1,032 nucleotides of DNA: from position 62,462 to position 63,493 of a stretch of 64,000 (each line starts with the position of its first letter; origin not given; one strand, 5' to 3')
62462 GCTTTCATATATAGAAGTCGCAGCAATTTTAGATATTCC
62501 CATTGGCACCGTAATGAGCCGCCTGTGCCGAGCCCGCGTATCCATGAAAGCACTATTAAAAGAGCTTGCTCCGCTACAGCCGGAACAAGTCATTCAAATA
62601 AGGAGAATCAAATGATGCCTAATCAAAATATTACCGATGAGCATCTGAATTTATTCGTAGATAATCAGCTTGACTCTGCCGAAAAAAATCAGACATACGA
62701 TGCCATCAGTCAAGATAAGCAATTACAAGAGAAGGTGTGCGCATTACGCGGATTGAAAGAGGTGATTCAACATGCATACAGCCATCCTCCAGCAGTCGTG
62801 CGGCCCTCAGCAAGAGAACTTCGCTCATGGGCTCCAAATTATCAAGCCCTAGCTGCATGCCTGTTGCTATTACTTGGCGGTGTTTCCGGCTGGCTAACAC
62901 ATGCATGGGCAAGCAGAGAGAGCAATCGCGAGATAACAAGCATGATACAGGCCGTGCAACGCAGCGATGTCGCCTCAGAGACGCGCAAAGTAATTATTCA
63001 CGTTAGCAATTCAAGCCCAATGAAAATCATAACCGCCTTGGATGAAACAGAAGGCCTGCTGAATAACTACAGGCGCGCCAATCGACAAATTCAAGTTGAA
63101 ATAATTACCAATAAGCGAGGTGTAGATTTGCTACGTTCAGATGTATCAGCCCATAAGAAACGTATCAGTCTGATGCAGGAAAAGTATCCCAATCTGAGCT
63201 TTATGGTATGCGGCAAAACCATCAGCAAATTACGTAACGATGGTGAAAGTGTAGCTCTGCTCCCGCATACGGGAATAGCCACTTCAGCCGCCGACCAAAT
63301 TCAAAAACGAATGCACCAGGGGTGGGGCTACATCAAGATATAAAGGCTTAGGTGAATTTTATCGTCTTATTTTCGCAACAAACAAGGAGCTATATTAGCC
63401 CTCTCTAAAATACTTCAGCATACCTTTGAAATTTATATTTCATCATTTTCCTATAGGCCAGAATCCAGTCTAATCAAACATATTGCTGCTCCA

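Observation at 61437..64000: ECF sigma/anti-sigma pair with a periplasmic DsrE-like sensor domain, a secreted DsrE-like paralogue and twin GGAAT-N17-CGTCT promoters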

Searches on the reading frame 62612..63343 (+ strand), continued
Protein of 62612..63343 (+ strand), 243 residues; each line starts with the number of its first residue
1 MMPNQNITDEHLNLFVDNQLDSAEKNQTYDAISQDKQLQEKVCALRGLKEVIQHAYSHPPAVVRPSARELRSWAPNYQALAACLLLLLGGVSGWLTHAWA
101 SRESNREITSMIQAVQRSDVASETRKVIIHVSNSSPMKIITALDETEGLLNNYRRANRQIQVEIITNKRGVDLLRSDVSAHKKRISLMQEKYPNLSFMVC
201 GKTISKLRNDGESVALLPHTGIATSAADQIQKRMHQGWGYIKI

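Call 51: search_protein_families(library=pfam, proteins=[L023:3337-4674:+, L032:2164-3207:-, L032:1454-2164:-, L032:1042-1467:-, L032:6999-8306:+], max_evalue=0.01)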
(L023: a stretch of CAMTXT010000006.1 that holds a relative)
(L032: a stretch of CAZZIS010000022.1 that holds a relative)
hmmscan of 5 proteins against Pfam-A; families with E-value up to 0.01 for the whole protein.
L023:3337-4674:+ (445 aa): 1 family
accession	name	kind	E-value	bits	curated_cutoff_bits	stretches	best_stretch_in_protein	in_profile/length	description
PF07396.17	Porin_O_P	-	0.0019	17.9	20.9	0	288-400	229-341/370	Phosphate-selective porin O and P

L032:2164-3207:- (347 aa): 5 families
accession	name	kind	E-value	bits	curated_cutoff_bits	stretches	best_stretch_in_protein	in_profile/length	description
PF22698.1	Semialdhyde_dhC_1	-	2.6e-60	203.4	27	1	149-315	1-165/165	Semialdehyde dehydrogenase, dimerisation domain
PF01118.30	Semialdhyde_dh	-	5.5e-38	130.5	26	1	3-141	1-121/121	Semialdehyde dehydrogenase, NAD binding domain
PF02774.23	Semialdhyde_dhC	-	1.1e-24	88.1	26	1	158-318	1-184/184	Semialdehyde dehydrogenase, dimerisation domain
PF01408.29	GFO_IDH_MocA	-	2.1e-05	25.7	24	1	2-95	1-90/120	Oxidoreductase family, NAD-binding Rossmann fold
PF03807.23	F420_oxidored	-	0.0033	18.4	21.6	1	3-99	1-93/94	NADP oxidoreductase coenzyme F420-dependent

L032:1454-2164:- (236 aa): 1 family
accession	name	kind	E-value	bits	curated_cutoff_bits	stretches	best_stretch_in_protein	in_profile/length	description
PF20567.3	DUF6776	-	9.6e-42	142.9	27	1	67-213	1-149/149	Family of unknown function (DUF6776)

L032:1042-1467:- (141 aa): 1 family
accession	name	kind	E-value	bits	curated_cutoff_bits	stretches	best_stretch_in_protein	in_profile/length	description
PF04519.19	Bactofilin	-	7.7e-25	87.4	27.9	1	22-122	1-97/98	Polymer-forming cytoskeletal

L032:6999-8306:+ (435 aa): 1 family
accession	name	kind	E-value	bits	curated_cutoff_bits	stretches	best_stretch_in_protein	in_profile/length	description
PF00654.25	Voltage_CLC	-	2.9e-90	303.4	24.8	1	69-409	2-346/346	Voltage gated chloride channel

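Call 52: search_protein_representatives(alignment_id=A1)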
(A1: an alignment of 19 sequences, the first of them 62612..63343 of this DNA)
Query: 19 sequences, 242 profile positions. Proteins with E-value up to 0.001 (for the whole library): 1200; up to 1e-10: 771; up to 1e-30: 391. The best 150 are listed.
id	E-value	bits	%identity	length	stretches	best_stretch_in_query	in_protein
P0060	1.5e-109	381.2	-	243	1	1-242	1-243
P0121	4.5e-103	360.0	-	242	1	1-242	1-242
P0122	1.1e-88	312.9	-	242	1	1-242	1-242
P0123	2.7e-83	295.3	-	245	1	3-242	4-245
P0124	2.2e-80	285.8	-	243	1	2-241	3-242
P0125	6.9e-77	274.3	-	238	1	1-242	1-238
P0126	1.3e-74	266.8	-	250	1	1-241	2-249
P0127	2.5e-73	262.7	-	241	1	3-241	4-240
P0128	3.4e-69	249.1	-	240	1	2-242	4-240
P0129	1.2e-67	244.0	-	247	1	4-242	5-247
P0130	1.7e-65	237.0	-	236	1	3-242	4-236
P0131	9.0e-64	231.4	-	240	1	2-242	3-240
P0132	9.8e-64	231.2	-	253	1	2-242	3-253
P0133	5.5e-63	228.8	-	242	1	6-242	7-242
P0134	9.8e-63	228.0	-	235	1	5-242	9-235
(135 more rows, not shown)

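Call 56: search_protein_families(library=pfam, proteins=[L048:6731-7864:+, L040:6756-7496:+, L043:7113-8762:-, L043:8753-9172:+, L043:9397-9972:-, L043:10506-12747:+, L050:9996-10484:+, L042:4178-4666:+, L042:5056-5496:+, L041:4618-5268:+], max_evalue=0.01)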
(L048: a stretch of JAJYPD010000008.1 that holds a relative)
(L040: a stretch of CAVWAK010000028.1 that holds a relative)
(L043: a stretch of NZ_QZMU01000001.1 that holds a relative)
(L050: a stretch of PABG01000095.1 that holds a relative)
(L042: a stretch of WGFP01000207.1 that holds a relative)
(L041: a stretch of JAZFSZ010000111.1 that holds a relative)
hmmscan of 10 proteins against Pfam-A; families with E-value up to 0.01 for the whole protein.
L048:6731-7864:+ (377 aa): 4 families
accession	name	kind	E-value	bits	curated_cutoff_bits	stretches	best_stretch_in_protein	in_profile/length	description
PF10282.15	Lactonase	-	2.3e-38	132.7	21.7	1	53-345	21-332/344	Lactonase, 7-bladed beta-propeller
PF08450.18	SGL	-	4.5e-07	30.2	26.3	1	216-306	139-227/246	SMP-30/Gluconolactonase/LRE-like region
PF20067.5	SSL_N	-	1.8e-05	25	18.9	0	198-227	8-36/46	Strictosidine synthase-like, N-terminal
PF14339.12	DUF4394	-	0.0021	17.9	29.6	0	31-110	136-220/230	Domain of unknown function (DUF4394)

L040:6756-7496:+ (246 aa): 0 families

L043:7113-8762:- (549 aa): 1 family
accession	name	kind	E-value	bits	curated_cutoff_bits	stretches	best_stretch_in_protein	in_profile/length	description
PF00118.29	Cpn60_TCP1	-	3.4e-76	257.3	34.3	1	23-523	1-488/490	TCP-1/cpn60 chaperonin family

L043:8753-9172:+ (139 aa): 0 families

L043:9397-9972:- (191 aa): 1 family
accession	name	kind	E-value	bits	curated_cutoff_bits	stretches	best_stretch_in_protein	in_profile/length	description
PF04186.18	FxsA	-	1.5e-35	122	25.2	1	44-149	1-106/109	FxsA cytoplasmic membrane protein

L043:10506-12747:+ (747 aa): 7 families
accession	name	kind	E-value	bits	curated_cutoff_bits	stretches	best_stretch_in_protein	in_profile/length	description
PF02683.22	DsbD_TM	-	1.3e-106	355.2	27.1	1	336-553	2-219/219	Cytochrome C biogenesis protein transmembrane domain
PF11412.14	DsbD_N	-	6e-63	210.6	25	2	175-292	2-117/119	Thiol:disulfide interchange protein DsbD, N-terminal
PF13899.12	Thioredoxin_7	-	1e-14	54.8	27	1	647-728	4-82/83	Thioredoxin-like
PF13098.12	Thioredoxin_2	-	4.6e-12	46.6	27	1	657-747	2-99/104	Thioredoxin-like domain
PF13386.12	DsbD_2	-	6.4e-09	36.4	24.9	1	342-544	2-196/199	Cytochrome C biogenesis protein transmembrane region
PF00085.26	Thioredoxin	-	1.2e-07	32.1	23.5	1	658-733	16-84/103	Thioredoxin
PF03190.21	Thioredox_DsbH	-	2.1e-05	25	27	1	653-714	30-92/163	Protein of unknown function, DUF255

L050:9996-10484:+ (162 aa): 1 family
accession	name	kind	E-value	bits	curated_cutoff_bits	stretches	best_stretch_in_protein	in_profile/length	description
PF03091.20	CutA1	-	2.3e-36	124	22.4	1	61-157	1-98/99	CutA1 divalent ion tolerance protein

L042:4178-4666:+ (162 aa): 1 family
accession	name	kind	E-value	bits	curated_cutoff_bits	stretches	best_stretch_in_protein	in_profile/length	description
PF02635.20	DsrE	-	1.1e-11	45.4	22.7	1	71-161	25-115/116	DsrE/DsrF-like family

L042:5056-5496:+ (146 aa): 1 family
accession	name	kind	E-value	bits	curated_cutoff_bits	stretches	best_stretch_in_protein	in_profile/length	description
PF02635.20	DsrE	-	5.4e-12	46.4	22.7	1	55-146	25-116/116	DsrE/DsrF-like family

L041:4618-5268:+ (216 aa): 1 family
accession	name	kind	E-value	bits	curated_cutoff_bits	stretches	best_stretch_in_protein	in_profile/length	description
PF00551.24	Formyl_trans_N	-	2e-57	194.3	26.1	1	8-186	3-181/181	Formyl transferase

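Call 78: list_cluster_members(proteins=[P0001, P0002, P0004, P0023, P0102])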
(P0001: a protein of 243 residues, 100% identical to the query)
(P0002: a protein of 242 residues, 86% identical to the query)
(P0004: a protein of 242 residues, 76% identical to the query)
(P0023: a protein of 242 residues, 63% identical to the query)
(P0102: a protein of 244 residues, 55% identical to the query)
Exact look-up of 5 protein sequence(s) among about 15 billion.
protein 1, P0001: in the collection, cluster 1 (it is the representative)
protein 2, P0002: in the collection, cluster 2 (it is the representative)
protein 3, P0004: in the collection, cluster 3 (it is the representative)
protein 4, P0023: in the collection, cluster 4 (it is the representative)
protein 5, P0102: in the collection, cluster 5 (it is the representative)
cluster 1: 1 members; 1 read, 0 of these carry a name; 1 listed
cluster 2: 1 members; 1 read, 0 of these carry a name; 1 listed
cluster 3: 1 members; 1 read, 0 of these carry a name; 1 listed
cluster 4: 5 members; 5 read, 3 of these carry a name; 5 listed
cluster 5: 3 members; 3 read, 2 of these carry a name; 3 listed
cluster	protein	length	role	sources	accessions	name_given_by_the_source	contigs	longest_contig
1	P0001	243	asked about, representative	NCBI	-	-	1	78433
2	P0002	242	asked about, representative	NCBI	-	-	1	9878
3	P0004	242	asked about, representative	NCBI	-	-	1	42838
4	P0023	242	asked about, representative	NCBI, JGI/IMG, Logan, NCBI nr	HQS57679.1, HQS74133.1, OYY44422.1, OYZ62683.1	MAG: hypothetical protein B7Y56_08590 [Gallionellales bacterium 35-53-114] | intracellular sulfur oxidation DsrE/DsrF family protein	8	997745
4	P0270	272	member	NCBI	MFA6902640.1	MAG: hypothetical protein WC236_06120 [Gallionellaceae bacterium]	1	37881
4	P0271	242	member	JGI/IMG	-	intracellular sulfur oxidation DsrE/DsrF family protein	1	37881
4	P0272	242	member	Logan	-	-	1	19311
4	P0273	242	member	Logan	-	-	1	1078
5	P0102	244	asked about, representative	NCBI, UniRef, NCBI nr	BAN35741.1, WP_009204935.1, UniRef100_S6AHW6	transmembrane anti-sigma factor [Sulfuricella denitrificans skB26] | Transmembrane anti-sigma factor n=1 Tax=Sulfuricella denitrificans (strain DSM 22764 / ... | hypothetical protein [Sulfuricella denitrificans]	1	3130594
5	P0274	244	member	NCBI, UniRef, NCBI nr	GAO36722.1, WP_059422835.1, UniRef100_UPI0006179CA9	hypothetical protein SCT_2132 [Sulfuricella sp. T08] | hypothetical protein n=1 Tax=Sulfuricella sp. T08 TaxID=1632857 RepID=UPI0006179CA9 | hypothetical protein [Sulfuricella sp. T08]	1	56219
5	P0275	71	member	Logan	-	-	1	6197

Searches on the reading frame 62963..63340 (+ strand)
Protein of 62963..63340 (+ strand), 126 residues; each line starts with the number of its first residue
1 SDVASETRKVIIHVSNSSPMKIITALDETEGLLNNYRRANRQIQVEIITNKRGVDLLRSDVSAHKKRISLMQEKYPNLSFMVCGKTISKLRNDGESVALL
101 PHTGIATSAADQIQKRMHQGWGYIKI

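Call 65: search_solved_structures(query=A4, max_evalue=1, show_alignments=5)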
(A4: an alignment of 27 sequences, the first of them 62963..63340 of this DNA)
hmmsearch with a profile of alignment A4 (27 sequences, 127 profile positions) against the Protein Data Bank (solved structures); distinct sequences matched with E-value up to 1: 14.
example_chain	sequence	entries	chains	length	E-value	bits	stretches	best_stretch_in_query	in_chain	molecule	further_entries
1l1s_A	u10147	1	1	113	2.2e-18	69.4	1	8-126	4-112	hypothetical protein MTH1491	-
2pd2_A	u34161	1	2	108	2.1e-10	43.6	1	10-125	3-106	Hypothetical protein ST0148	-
8uja_A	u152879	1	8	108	2.9e-07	33.4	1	13-125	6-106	T33-fn10: engineered DrsE like sulfur reductase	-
5jnm_A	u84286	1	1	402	0.026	17.4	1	10-120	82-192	Mannitol-1-phosphate 5-dehydrogenase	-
6tao_A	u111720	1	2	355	0.058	16.3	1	20-74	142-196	Non-hemolytic enterotoxin lytic component L1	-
6w08_A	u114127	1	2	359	0.059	16.3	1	20-74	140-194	Motility Associated Killing Factor E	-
3vej_A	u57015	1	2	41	0.099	15.6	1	97-123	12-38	Ubiquitin-like protein MDY2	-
9uan_B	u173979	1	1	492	0.11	15.5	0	6-35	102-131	miniGq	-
2lnz_A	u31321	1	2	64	0.29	14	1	98-123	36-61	Ubiquitin-like protein MDY2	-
1vp7_A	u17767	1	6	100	0.38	13.7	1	19-63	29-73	exodeoxyribonuclease VII small subunit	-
6pta_A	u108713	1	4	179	0.64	12.9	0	5-52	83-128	ADP-ribosylation factor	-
2kbb_A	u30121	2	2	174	0.78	12.7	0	58-112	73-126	Talin-1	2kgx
9rxs_A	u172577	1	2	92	0.84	12.6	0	46-87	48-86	Na(+)/H(+) exchange regulatory cofactor NHE-RF3,Solute carrier family 22 member 12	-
4f7g_B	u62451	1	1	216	0.99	12.3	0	58-112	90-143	Talin-1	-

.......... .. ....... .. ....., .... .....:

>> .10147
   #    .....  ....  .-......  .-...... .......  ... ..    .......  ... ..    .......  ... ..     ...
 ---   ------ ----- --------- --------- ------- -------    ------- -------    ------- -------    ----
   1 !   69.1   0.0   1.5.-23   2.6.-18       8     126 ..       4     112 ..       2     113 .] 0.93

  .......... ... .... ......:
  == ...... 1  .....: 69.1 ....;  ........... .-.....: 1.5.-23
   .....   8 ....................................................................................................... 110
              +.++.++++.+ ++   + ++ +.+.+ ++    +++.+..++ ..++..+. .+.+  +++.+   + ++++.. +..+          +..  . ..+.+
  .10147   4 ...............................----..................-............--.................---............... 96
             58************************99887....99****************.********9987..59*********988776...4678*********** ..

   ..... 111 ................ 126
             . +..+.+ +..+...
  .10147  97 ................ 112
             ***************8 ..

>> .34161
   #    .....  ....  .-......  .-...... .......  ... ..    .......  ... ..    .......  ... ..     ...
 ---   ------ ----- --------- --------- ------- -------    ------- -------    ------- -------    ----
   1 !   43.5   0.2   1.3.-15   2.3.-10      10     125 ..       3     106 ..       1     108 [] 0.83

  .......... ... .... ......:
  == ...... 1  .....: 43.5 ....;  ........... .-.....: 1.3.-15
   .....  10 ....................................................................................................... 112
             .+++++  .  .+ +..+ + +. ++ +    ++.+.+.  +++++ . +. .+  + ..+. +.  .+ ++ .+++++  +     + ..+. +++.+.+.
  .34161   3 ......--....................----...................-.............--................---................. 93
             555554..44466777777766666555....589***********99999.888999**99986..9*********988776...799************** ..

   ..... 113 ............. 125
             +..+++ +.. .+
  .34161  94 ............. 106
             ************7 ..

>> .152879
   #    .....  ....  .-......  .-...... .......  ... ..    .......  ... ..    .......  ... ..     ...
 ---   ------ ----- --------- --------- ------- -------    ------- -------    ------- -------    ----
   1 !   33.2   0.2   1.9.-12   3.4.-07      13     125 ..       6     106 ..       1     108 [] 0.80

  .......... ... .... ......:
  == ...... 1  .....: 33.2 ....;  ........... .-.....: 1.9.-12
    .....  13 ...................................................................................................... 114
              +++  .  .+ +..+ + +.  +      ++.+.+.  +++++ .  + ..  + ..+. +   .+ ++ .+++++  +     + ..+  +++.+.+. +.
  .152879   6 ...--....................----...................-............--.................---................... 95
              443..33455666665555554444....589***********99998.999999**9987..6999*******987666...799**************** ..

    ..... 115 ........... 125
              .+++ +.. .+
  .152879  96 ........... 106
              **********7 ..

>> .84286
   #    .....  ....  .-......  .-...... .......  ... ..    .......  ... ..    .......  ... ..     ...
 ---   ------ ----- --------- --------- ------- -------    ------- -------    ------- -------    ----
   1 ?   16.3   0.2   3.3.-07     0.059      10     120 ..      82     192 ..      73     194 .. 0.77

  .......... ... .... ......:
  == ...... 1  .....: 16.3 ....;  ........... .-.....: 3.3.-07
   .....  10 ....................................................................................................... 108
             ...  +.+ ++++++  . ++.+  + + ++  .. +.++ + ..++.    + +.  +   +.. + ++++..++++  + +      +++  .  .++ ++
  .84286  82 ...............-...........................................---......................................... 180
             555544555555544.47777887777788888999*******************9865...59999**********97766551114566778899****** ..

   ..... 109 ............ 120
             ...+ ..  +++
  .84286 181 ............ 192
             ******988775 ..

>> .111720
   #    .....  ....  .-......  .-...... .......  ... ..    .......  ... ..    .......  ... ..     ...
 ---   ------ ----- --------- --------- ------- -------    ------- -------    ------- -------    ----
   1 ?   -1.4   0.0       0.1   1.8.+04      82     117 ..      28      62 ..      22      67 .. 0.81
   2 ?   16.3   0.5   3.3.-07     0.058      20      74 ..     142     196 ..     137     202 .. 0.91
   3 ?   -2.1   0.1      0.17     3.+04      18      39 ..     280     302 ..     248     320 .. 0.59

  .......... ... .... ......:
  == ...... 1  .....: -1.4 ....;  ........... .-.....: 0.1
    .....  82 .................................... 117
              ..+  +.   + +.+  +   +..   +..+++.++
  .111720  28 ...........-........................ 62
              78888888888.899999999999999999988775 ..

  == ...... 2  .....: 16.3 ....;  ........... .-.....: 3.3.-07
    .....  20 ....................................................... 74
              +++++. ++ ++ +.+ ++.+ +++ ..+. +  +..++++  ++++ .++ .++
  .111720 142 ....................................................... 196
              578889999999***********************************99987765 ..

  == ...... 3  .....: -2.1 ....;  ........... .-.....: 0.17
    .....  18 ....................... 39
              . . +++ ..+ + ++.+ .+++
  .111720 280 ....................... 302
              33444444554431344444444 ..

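Call 67: search_protein_families(library=pfam, alignment_id=A4, max_evalue=1)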
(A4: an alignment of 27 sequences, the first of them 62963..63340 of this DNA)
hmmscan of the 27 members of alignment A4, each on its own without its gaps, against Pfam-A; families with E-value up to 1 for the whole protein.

A. member 1, window:62963-63340:+ (126 aa): 1 family
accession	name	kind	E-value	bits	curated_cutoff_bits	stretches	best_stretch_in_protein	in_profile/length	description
PF23357.1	DUF7088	-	0.16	12.6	27.8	1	12-50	26-65/105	Domain of unknown function (DUF7088)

B. families by the number of members that match (of 27 scanned): 27 families (the first 25 are shown)
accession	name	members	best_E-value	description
PF02635.20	DsrE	16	3.3e-08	DsrE/DsrF-like family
PF18514.6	MDY2_C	7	0.012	Ubiquitin-like protein MDY2, C-terminal domain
PF23357.1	DUF7088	6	0.00058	Domain of unknown function (DUF7088)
PF01764.32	Lipase_3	2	0.00091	Lipase (class 3)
PF16331.10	TolA_bind_tri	1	0.0024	TolA binding protein trimerisation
PF17233.7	DUF5308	1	0.0078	Family of unknown function (DUF5308)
PF20294.3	KMPT-N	1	0.011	KTSC and Metallopeptidase N-terminal fusion domain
PF18698.7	HisK_sensor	1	0.013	Histidine kinase sensor domain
PF22431.2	COG2p_C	1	0.013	COG2p C-terminal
PF25141.1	PGAP1_2nd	1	0.021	GPI inositol-deacylase beta-sandwich domain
PF10174.14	Cast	1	0.024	RIM-binding protein of the cytomatrix active zone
PF13686.11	DrsE_2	1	0.032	DsrE/DsrF/DrsH-like family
PF23394.1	DUF7102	1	0.035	Domain of unknown function (DUF7102)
PF02061.21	Lambda_CIII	1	0.039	Lambda Phage CIII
PF12329.13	TMF_DNA_bd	1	0.058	TATA element modulatory factor 1 DNA binding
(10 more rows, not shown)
